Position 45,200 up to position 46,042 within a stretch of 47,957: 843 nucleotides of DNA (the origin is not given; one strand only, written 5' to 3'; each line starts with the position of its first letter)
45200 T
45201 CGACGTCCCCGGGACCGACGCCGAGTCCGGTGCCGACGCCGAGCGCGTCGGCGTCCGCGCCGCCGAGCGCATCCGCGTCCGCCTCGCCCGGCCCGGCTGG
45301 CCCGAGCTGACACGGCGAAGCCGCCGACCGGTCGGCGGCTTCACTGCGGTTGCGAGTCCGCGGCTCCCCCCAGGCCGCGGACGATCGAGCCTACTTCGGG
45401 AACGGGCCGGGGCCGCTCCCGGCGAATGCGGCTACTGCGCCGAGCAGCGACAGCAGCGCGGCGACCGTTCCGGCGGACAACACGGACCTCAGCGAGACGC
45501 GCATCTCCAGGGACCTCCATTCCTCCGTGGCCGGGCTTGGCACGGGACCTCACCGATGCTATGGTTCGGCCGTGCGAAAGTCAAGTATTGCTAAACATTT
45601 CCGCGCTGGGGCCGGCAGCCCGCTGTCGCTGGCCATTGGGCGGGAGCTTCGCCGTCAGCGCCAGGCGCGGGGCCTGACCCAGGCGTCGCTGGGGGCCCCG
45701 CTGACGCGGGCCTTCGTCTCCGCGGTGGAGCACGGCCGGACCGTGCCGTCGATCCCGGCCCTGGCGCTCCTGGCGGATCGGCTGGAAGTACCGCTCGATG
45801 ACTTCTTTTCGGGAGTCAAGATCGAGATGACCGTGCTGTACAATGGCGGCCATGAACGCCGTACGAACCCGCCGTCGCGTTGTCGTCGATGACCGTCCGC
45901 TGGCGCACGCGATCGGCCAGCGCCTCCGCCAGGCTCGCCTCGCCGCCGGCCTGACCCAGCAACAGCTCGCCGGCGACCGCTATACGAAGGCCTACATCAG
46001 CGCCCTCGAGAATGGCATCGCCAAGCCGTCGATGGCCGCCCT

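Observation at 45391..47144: Candidate RNPP/Rgg-style peptide-signalling cassette: 37-aa secreted pro-peptide ORF divergent from XRE and XRE-TPR regulators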

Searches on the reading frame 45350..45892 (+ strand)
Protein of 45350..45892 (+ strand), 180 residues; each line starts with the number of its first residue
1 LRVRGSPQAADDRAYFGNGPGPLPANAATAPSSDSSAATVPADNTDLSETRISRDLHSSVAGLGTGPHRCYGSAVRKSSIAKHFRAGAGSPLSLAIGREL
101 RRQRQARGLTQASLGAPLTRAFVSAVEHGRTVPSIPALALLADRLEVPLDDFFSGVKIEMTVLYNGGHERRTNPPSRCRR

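Call 5: search_protein_families(library=pfam, proteins=[window:45350-45892:+], max_evalue=0.1)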
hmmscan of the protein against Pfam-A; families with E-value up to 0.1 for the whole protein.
window:45350-45892:+ (180 aa): 2 families
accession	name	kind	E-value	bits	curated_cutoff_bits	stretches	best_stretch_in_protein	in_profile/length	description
PF13560.12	HTH_31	-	4.7e-10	40.1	27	1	96-150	2-59/64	Helix-turn-helix domain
PF01381.28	HTH_3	-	1.3e-07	31.9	23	1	100-152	1-55/55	Helix-turn-helix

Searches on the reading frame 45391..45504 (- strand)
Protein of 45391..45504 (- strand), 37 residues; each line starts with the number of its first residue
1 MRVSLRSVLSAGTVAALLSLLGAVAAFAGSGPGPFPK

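Call 5: search_protein_families(library=pfam, proteins=[window:45391-45504:-], max_evalue=0.1)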
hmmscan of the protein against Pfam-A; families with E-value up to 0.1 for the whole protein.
window:45391-45504:- (37 aa): 1 family
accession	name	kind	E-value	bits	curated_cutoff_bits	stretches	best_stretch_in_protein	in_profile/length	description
PF16945.10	Phage_r1t_holin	-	0.019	15.5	26.9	1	3-32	34-63/72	Putative lactococcus lactis phage r1t holin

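Call 51: search_protein_representatives(protein=window:45391-45504:-)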
Query: 37 residues. Proteins with E-value up to 0.001 (for the whole library): 5; up to 1e-10: 0; up to 1e-30: 0. The best 5 are listed.
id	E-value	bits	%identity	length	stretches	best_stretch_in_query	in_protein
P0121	2.9e-08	48.0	78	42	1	1-37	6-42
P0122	1.0e-06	43.4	38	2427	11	4-36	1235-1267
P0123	2.0e-04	36.5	68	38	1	4-37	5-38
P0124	2.0e-04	36.4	65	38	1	4-37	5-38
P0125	5.9e-04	35.0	60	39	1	2-36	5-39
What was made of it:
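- Tried and rejected: It found only 4 relatives (call 51).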

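Call 60: search_protein_families(library=ncbifam, proteins=[window:45391-45504:-], max_evalue=0.01)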
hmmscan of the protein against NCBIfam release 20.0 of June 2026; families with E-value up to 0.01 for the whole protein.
window:45391-45504:- (37 aa): 0 families

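Call 71: search_protein_families(library=padloc, proteins=[window:45391-45504:-], max_evalue=0.001)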
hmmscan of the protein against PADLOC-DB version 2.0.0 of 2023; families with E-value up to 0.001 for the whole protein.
window:45391-45504:- (37 aa): 0 families

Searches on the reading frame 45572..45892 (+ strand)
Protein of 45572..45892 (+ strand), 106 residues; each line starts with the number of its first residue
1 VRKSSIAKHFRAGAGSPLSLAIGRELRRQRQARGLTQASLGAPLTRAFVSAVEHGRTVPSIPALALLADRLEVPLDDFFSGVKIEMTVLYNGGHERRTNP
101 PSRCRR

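Call 5: search_protein_families(library=pfam, proteins=[window:45572-45892:+], max_evalue=0.1)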
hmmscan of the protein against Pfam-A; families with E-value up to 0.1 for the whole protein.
window:45572-45892:+ (106 aa): 2 families
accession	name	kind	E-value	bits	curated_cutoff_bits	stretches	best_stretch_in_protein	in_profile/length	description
PF13560.12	HTH_31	-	2.1e-10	41.2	27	1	22-76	2-59/64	Helix-turn-helix domain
PF01381.28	HTH_3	-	5e-08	33.3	23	1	26-78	1-55/55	Helix-turn-helix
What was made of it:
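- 45572..45892 (+): Small stand-alone XRE HTH protein, 106 aa. It is a paralogue of the receptor's DNA-binding domain and is present only in clade A. Pfam HTH_31 2.1e-10 (call 5).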

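Call 60: search_protein_families(library=ncbifam, proteins=[window:45572-45892:+], max_evalue=0.01)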
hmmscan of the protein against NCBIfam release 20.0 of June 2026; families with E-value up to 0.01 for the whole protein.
window:45572-45892:+ (106 aa): 5 families
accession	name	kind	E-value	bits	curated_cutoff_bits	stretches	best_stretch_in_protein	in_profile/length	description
TIGR03070.1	couple_hipB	subfamily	8.3e-06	25.7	71.65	1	21-61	2-44/58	type II toxin-antitoxin system Y4mF family antitoxin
NF007408.0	PRK09943.1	equivalog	3.6e-05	23.4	211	1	19-81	5-69/185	HTH-type transcriptional regulator PuuR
NF041677.1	trans_regClgR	equivalog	7.8e-05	22.7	170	1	21-86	8-75/113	transcriptional regulator ClgR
NF006015.0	PRK08154.1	subfamily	0.00015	21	204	1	14-82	23-93/314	anaerobic benzoate catabolism transcriptional regulator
NF041951.1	phage_RstR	subfamily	0.002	18.4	80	1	22-78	3-61/108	RstR family transcriptional repressor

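Call 71: search_protein_families(library=padloc, proteins=[window:45572-45892:+], max_evalue=0.001)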
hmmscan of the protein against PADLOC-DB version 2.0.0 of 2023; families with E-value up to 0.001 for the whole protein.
window:45572-45892:+ (106 aa): 11 families
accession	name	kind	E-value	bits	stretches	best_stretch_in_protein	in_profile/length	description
PDLC02926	HTH_VI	-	1.5e-06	26.3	1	22-78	2-60/92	-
PDLC03955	RmrA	-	2.3e-06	25.1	1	16-85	21-86/371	-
PDLC03951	RmrA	-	1e-05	22.7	1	24-80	11-69/400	-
PDLC03947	RmrA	-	3.3e-05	20.9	1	22-81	12-73/383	-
PDLC03954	RmrA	-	3.4e-05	21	1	18-83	7-74/380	-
PDLC03948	RmrA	-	0.00016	18.7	1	25-81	12-70/397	-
PDLC03952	RmrA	-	0.00033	17.6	1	21-81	22-83/395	-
PDLC04142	capH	-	0.0006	18.8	1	22-93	7-80/103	capH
PDLC03944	RmrA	-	0.00076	16.6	1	23-87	8-74/384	-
PDLC03949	RmrA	-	0.00079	16.4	1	26-85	7-67/363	-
PDLC03664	Control_protein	-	0.00095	17.6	0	22-73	14-67/74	control protein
